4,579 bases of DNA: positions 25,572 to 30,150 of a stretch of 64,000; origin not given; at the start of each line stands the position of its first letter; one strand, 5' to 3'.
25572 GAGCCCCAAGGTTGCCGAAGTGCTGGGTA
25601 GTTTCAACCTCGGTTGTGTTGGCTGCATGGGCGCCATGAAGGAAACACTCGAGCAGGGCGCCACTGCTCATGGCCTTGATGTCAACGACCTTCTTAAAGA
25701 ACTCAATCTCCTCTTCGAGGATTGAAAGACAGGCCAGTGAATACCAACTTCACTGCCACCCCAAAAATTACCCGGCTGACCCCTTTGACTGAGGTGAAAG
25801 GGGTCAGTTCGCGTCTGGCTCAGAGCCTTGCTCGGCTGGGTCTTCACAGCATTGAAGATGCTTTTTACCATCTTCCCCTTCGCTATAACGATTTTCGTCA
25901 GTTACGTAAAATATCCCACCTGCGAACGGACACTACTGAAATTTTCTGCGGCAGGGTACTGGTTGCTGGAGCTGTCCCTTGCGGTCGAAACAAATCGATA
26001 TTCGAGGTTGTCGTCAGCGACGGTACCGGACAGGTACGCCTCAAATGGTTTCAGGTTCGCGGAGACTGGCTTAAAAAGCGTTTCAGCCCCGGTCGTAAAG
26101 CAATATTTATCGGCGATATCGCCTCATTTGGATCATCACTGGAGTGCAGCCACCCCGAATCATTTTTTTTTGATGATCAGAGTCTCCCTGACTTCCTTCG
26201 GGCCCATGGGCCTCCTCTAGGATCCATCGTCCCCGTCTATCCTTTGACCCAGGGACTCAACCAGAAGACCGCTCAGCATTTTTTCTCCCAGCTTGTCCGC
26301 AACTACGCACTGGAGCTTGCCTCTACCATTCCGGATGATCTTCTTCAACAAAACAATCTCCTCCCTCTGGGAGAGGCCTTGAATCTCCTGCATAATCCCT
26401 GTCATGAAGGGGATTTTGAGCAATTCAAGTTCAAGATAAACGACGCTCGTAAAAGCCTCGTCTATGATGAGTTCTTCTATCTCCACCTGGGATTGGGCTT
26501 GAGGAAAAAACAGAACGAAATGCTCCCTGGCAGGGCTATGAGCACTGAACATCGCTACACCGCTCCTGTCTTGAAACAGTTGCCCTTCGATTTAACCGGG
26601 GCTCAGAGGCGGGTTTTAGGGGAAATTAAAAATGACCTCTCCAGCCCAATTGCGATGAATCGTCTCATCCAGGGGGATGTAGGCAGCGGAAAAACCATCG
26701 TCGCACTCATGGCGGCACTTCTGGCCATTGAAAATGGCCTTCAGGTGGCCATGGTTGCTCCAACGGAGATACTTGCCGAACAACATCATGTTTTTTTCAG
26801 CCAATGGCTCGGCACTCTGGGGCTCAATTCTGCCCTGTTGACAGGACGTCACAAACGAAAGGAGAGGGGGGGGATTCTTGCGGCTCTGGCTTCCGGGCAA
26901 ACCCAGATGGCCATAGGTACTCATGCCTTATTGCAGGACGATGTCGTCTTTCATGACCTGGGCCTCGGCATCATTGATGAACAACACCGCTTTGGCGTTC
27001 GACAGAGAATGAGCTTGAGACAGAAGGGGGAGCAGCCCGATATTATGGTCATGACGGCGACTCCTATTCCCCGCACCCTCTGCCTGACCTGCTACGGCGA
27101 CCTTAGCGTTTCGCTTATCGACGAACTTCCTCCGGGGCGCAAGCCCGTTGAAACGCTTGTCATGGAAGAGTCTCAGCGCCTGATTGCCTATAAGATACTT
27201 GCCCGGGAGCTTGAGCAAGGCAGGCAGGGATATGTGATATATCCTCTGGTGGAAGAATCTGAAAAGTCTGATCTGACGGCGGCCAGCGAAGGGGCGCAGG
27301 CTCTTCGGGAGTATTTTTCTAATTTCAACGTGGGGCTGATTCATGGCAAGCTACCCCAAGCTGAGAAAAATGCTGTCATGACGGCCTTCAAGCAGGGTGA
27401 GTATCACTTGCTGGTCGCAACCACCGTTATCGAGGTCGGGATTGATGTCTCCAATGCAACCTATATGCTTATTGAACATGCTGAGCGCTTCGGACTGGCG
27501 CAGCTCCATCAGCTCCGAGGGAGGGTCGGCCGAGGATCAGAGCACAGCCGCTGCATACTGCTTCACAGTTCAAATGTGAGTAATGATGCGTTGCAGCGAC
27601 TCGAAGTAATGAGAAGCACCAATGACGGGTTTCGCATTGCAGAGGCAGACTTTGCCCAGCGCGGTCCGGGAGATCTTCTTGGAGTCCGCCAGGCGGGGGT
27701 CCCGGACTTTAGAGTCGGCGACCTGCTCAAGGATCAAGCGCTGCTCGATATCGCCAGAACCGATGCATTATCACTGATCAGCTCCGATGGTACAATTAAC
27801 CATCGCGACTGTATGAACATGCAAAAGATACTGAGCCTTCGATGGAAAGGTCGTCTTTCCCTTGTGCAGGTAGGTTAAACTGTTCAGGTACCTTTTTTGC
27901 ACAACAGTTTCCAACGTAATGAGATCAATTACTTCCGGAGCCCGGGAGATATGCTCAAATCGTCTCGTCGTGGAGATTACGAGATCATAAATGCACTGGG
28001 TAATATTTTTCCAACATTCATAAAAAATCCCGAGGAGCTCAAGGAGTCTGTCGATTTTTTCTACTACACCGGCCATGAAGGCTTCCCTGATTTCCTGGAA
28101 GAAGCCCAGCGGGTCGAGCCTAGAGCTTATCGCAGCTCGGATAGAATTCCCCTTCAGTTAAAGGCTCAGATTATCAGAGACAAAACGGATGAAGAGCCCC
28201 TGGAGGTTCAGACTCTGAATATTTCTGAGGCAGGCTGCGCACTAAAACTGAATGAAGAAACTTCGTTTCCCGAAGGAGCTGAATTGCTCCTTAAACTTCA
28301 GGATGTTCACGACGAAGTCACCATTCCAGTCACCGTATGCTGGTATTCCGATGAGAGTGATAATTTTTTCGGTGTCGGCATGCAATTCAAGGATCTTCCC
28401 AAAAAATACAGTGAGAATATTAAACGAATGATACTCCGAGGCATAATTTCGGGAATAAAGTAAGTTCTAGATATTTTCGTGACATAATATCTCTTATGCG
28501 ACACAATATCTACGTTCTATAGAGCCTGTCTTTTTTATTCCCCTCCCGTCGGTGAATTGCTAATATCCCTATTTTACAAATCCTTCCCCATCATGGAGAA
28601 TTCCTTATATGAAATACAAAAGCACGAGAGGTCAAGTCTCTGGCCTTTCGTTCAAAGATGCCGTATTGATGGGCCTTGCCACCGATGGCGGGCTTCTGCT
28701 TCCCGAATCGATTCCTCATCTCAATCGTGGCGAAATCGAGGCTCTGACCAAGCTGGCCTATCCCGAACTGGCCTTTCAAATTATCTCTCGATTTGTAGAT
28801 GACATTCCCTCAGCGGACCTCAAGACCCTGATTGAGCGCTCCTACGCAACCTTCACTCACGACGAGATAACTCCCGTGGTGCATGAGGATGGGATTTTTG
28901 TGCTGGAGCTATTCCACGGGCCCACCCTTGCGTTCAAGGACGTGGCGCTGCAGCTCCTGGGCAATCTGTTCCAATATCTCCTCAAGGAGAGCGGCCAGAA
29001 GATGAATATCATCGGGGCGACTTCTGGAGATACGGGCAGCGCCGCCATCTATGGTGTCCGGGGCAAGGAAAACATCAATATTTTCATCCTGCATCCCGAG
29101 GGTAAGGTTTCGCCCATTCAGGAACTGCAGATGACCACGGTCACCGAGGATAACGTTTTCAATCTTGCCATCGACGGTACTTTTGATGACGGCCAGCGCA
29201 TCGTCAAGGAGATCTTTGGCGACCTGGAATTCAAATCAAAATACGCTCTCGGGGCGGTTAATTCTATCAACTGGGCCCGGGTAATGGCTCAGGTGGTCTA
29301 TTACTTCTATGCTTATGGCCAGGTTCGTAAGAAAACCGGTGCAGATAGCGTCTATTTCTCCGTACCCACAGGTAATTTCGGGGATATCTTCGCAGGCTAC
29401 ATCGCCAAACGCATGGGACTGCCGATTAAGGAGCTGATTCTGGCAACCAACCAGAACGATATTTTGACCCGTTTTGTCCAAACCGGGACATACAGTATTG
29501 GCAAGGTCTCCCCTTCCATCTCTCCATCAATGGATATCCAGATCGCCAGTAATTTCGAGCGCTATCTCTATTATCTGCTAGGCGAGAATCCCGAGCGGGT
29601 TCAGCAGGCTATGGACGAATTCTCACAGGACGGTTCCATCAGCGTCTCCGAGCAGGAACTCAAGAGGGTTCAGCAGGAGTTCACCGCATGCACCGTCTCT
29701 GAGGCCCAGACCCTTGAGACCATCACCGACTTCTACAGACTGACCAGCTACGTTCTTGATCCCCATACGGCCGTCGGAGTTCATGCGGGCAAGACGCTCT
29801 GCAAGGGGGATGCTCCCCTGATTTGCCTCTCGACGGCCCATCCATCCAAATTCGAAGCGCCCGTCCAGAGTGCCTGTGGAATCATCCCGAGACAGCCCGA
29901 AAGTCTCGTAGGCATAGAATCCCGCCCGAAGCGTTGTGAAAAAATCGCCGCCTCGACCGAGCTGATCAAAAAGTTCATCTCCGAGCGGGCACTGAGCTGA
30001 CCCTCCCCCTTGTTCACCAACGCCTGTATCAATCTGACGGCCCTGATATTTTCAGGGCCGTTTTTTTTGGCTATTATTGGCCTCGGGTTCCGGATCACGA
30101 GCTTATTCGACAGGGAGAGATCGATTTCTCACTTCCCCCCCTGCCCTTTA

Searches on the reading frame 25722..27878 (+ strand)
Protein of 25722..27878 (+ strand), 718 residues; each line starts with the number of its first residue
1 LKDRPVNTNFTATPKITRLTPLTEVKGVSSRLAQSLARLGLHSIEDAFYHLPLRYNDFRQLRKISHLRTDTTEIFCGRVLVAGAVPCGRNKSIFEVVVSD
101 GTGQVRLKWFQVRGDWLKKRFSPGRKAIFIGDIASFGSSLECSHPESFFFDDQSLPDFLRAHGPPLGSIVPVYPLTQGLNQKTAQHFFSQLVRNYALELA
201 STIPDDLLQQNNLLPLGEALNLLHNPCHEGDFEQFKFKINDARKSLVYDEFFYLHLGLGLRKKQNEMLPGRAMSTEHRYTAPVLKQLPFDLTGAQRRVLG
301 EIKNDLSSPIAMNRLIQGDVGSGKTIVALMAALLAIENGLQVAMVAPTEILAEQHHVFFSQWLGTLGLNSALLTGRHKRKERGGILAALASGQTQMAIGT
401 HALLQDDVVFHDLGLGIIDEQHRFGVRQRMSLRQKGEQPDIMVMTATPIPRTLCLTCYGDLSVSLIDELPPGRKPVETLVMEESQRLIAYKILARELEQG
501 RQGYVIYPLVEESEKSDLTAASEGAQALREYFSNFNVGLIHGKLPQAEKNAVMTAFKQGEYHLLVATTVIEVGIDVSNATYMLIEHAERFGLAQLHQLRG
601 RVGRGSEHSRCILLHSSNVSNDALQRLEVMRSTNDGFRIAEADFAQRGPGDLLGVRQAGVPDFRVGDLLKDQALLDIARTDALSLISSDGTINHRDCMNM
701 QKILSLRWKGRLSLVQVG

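Call 53: search_protein_families(library=pfam, proteins=[window:25722-27878:+], max_evalue=0.00001)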
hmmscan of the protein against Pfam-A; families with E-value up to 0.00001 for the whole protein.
window:25722-27878:+ (718 aa): 5 families
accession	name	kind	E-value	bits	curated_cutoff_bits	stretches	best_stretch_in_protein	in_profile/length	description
PF00271.37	Helicase_C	-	3.9e-21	75.8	23.5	1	494-604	7-108/110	Helicase conserved C-terminal domain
PF00270.35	DEAD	-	8.1e-21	74.9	26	1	312-452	15-163/167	DEAD/DEAH box helicase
PF17191.10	RecG_wedge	-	3.7e-16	59.6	23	1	25-190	5-157/162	RecG wedge domain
PF19833.4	RecG_dom3_C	-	5.5e-14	52.4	26.8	1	633-698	1-67/87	ATP-dependent DNA helicase RecG, domain 3, C-terminal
PF04851.21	ResIII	-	6.1e-09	36.4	22.5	1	294-448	7-162/164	Type III restriction enzyme, res subunit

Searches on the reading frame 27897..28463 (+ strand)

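Call 53: search_protein_families(library=pfam, proteins=[window:27897-28463:+], max_evalue=0.00001)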
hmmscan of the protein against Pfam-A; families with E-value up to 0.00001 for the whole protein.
window:27897-28463:+ (188 aa): 1 family
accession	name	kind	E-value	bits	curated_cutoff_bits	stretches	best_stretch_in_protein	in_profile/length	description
PF07238.19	PilZ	-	1.5e-14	54.6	22.5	1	79-180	3-101/102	PilZ domain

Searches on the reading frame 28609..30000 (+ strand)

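Call 53: search_protein_families(library=pfam, proteins=[window:28609-30000:+], max_evalue=0.00001)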
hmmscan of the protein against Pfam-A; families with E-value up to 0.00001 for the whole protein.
window:28609-30000:+ (463 aa): 3 families
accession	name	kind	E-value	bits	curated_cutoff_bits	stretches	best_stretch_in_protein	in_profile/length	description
PF14821.11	Thr_synth_N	-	7.5e-29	100.1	25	1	2-79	1-79/79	Threonine synthase N terminus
PF00291.31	PALP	-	6.4e-20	72.1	35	1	96-394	24-275/295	Pyridoxal-phosphate dependent enzyme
PF24857.1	THR4_C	-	2.4e-11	44.1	27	1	387-459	1-85/85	Threonine synthase, C-terminal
